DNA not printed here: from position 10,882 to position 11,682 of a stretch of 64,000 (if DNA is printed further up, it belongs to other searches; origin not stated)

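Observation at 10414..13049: Two-gene cassette (DUF4365-like nuclease-fold protein plus 382-aa unknown) bracketed by direct repeats of an ISL3 transposase 3' fragment: candidate mobile defence/addiction module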

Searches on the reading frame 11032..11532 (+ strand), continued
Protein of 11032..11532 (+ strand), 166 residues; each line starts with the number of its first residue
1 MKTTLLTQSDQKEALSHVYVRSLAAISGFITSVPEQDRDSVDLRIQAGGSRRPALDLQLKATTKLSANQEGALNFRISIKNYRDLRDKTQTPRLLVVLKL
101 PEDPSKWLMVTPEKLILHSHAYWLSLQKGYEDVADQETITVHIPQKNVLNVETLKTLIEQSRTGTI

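Call 80: fold_search(model_id=the predicted structure, library=pdb)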
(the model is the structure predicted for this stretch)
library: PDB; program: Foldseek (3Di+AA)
matches with E <= 10: 206; with E <= 0.001: 10
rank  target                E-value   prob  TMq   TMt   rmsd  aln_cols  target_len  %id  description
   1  9qcc_M                2.0e-05  1.00  0.51  0.25   6.2       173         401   14  Activated XauSPARDA filament assembly with bound dsDNA substrate (released 2025-12-17)
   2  9qcc_A                3.2e-05  1.00  0.54  0.25   5.3       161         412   15  Activated XauSPARDA filament assembly with bound dsDNA substrate (released 2025-12-17)
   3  9qcc_Y                4.4e-05  1.00  0.55  0.27   5.1       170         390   14  Activated XauSPARDA filament assembly with bound dsDNA substrate (released 2025-12-17)
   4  9qbp_C                4.7e-05  1.00  0.57  0.25   5.4       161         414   14  Crystal structure of Enhydrobacter aerosaccus apo SPARDA complex (released 2025-12-17)
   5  9qbq_C                1.1e-04  1.00  0.53  0.24   4.9       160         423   11  Crystal structure of apo SPARDA complex from Xanthobacter autotrophicus (released 2025-12-17)
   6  9qcc_Q                1.7e-04  1.00  0.55  0.26   5.3       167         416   14  Activated XauSPARDA filament assembly with bound dsDNA substrate (released 2025-12-17)
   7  9vx6_X                4.7e-04  1.00  0.58  0.28   4.5       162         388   11  Helical structure of gRNA-tDNA SPARDA complex (released 2026-01-14)
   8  9jsz_J                5.6e-04  1.00  0.49  0.24   5.2       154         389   14  active NbaSPARDA complexes (released 2025-04-02)
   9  9vx6_T                6.0e-04  1.00  0.59  0.28   4.5       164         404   10  Helical structure of gRNA-tDNA SPARDA complex (released 2026-01-14)
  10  9jt2_B                9.2e-04  1.00  0.57  0.26   4.6       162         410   12  substrate-bound NbaSPARDA complexes (released 2025-04-02)
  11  2w8m_A                6.8e-03  0.91  0.40  0.40   7.7       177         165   15  Structure of D212, a nuclease from a fusselovirus. (released 2009-02-03)
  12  9jsz_B                1.8e-02  0.99  0.54  0.26   4.7       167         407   11  active NbaSPARDA complexes (released 2025-04-02)
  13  2rve_B                3.4e-02  0.75  0.41  0.35   9.0       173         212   14  THE CRYSTAL STRUCTURE OF ECORV ENDONUCLEASE AND OF ITS COMPLEXES WITH COGNATE AND NON-COGNATE DNA SEGMENTS (released 1992-01-15)
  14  2ost_C                4.9e-02  0.84  0.42  0.48   7.2       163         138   12  The structure of a bacterial homing endonuclease : I-Ssp6803I (released 2007-03-20)
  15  2w8m_B                6.0e-02  0.44  0.34  0.34   8.1       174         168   12  Structure of D212, a nuclease from a fusselovirus. (released 2009-02-03)
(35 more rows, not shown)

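Call 85: find_related_loci(query=A2, collection=viral_contigs, flank=5000)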
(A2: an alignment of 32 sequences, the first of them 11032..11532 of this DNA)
Query A2 (166 aa) in viral_contigs; peptide patterns used: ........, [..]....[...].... (x = any residue, [..] = any of these).
18 stretches matched a pattern; 1 encode a relative of the query (tblastn E <= 1e-3); 1 distinct loci.
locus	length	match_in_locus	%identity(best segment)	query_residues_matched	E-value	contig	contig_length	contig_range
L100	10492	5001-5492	42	1-166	3e-35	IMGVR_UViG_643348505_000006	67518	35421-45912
